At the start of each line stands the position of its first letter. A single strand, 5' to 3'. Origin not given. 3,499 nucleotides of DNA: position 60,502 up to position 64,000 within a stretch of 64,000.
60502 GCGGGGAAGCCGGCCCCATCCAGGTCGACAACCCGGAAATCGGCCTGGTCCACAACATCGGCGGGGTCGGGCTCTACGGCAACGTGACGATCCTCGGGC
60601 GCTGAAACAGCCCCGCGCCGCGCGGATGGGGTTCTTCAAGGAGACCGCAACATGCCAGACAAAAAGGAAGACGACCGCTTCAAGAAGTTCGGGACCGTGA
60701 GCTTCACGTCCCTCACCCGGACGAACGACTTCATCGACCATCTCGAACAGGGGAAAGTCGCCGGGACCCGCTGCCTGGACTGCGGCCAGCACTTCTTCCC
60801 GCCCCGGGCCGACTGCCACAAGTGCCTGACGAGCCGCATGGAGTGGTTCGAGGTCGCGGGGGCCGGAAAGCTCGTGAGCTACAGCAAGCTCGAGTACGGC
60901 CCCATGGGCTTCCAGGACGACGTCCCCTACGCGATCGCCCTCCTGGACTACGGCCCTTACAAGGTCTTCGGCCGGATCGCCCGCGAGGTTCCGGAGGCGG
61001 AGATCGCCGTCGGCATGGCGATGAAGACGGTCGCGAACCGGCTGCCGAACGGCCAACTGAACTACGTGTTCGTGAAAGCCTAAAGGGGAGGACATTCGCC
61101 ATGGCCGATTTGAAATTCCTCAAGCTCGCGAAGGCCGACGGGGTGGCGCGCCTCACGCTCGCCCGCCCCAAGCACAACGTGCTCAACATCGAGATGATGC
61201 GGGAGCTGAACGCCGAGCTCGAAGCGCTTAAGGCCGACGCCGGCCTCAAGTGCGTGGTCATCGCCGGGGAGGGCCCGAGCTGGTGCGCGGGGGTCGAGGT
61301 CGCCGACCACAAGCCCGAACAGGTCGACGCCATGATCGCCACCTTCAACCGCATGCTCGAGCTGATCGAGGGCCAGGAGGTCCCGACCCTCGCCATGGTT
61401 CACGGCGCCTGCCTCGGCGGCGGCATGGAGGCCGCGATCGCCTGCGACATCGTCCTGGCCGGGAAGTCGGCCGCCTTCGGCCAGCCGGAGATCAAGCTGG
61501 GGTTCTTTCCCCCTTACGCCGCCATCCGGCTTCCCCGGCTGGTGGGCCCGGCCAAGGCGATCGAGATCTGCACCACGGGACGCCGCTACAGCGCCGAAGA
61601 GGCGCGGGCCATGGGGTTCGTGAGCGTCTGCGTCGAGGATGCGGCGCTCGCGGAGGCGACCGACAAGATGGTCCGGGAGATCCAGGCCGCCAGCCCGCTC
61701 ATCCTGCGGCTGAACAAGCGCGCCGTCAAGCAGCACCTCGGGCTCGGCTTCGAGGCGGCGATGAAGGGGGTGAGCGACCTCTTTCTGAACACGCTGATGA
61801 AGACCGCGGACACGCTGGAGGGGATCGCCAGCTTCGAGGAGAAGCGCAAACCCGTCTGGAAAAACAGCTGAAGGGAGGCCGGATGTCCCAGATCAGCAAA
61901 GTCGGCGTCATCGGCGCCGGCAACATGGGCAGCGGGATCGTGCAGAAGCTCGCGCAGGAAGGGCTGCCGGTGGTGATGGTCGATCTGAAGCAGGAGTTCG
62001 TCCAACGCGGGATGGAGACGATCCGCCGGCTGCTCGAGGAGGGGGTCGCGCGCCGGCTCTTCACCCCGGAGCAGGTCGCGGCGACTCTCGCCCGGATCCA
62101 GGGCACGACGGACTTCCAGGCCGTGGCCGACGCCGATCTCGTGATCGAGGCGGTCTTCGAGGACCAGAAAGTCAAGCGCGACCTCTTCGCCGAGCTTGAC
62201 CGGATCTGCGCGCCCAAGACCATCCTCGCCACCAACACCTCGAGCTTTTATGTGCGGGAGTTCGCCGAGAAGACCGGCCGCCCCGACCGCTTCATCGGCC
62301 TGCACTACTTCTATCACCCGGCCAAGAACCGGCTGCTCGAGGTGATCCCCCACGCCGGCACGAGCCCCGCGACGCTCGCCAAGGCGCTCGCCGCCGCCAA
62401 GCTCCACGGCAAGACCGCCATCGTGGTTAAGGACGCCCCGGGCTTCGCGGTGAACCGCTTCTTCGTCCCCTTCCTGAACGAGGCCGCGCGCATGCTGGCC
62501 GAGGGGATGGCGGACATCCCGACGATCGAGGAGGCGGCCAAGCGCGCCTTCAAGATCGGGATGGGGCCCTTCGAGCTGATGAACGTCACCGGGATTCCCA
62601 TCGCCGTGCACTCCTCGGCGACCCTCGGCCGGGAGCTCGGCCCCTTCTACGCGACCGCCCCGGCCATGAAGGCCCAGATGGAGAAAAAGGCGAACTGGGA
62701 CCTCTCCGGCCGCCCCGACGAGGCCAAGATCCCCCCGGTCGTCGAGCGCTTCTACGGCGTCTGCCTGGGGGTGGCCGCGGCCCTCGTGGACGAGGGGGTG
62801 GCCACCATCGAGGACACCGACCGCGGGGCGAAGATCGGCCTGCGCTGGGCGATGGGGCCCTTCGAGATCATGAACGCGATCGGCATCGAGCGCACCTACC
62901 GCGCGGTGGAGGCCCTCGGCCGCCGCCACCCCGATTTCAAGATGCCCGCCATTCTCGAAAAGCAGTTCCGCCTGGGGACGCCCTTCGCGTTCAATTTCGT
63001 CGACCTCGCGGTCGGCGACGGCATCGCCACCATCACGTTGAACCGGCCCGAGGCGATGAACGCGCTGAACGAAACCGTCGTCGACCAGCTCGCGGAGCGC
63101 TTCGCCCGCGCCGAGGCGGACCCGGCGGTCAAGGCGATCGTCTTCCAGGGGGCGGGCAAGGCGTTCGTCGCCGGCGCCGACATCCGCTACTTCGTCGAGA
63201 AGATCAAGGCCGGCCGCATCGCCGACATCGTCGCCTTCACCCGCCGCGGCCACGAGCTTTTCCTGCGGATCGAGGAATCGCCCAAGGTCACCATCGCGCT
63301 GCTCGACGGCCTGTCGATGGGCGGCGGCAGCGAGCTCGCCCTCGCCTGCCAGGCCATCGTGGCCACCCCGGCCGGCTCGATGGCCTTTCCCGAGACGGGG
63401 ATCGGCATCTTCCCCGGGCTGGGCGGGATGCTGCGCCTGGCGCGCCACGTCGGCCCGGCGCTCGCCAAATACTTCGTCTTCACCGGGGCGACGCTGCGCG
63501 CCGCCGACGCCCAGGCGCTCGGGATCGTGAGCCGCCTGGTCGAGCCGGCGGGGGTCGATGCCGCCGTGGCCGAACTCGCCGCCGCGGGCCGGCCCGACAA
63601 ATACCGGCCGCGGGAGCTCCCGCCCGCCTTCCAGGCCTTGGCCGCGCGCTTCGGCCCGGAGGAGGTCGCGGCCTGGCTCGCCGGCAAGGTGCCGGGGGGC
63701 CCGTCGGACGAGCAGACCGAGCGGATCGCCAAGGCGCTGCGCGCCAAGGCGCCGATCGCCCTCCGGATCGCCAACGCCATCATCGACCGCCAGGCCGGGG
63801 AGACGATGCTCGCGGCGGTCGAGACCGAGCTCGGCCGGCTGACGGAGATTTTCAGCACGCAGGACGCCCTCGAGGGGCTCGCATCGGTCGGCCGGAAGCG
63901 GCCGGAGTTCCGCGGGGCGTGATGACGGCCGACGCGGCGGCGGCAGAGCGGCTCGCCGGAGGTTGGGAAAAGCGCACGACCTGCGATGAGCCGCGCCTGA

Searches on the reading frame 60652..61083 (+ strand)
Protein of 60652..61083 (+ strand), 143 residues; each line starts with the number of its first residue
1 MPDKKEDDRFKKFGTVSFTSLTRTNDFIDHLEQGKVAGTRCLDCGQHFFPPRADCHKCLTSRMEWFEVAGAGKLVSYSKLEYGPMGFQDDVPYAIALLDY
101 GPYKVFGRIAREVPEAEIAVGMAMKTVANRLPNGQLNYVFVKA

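Call 78: search_protein_families(library=pfam, proteins=[window:60652-61083:+], max_evalue=0.01)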
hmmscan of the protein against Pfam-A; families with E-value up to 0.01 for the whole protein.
window:60652-61083:+ (143 aa): 2 families
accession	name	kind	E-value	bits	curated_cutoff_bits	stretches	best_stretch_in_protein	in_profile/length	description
PF12172.15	zf-ChsH2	-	1.1e-10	41.6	23.2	1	30-64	3-37/37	ChsH2, rubredoxin-like zinc ribbon domain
PF01796.24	OB_ChsH2_C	-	3.9e-08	33.6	27.1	1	65-127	1-63/65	ChsH2, C-terminal OB-fold domain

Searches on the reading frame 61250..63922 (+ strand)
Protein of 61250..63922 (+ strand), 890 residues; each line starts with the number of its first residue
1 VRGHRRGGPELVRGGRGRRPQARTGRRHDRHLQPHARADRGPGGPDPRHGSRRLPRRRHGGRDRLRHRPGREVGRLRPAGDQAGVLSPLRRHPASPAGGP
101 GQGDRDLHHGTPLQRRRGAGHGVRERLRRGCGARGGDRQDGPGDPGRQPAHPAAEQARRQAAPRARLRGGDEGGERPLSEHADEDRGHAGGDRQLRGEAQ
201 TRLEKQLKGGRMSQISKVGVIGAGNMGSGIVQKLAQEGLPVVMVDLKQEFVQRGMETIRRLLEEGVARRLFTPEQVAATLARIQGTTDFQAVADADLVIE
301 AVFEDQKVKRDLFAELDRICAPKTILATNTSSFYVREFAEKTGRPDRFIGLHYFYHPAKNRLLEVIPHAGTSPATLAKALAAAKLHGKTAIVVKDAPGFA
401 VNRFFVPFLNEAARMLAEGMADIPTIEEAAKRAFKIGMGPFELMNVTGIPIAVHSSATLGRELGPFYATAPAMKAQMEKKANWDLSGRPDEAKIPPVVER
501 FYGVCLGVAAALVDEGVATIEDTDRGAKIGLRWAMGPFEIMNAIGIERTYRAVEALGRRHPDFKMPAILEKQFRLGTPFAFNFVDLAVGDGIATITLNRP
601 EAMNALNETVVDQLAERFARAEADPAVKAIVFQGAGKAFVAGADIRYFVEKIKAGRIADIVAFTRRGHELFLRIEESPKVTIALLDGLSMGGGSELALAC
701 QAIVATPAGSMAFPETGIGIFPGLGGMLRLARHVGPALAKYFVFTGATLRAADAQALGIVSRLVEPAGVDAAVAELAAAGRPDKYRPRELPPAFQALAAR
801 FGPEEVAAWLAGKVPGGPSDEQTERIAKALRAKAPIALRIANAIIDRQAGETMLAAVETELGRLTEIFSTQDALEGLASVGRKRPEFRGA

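Call 31: find_encoding_contigs(protein=window:61250-63922:+, flank=10000, max_places=1)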
Protein window:61250-63922:+ (890 aa): no gene with exactly this product is on record in the collection.

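Call 78: search_protein_families(library=pfam, proteins=[window:61250-63922:+], max_evalue=0.01)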
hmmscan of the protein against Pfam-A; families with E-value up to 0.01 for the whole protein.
window:61250-63922:+ (890 aa): 9 families
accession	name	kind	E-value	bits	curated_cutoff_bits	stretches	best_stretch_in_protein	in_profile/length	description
PF02737.24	3HCDH_N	-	2.5e-58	197.4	22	1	217-395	1-179/180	3-hydroxyacyl-CoA dehydrogenase, NAD binding domain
PF16113.10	ECH_2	-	4.3e-49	168.3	27.2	1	593-879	2-307/335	Enoyl-CoA hydratase/isomerase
PF00378.25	ECH_1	-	1.9e-43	149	27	1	590-771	4-181/251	Enoyl-CoA hydratase/isomerase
PF00725.27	3HCDH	-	1.1e-25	90.4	22.1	2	398-477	1-81/97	3-hydroxyacyl-CoA dehydrogenase, C-terminal domain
PF03446.21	NAD_binding_2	-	1.2e-06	29.1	21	1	217-314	1-75/161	NAD binding domain of 6-phosphogluconate dehydrogenase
PF03807.23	F420_oxidored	-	8.8e-06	26.7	21.6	1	217-302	1-67/94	NADP oxidoreductase coenzyme F420-dependent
PF03721.20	UDPG_MGDP_dh_N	-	0.00074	19.6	27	1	217-302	2-84/187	UDP-glucose/GDP-mannose dehydrogenase family, NAD binding domain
PF02558.23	ApbA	-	0.004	17.2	22.2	1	218-302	1-74/150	Ketopantoate reductase PanE/ApbA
PF02254.24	TrkA_N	-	0.005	17.6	23.8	0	220-253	3-36/116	TrkA-N domain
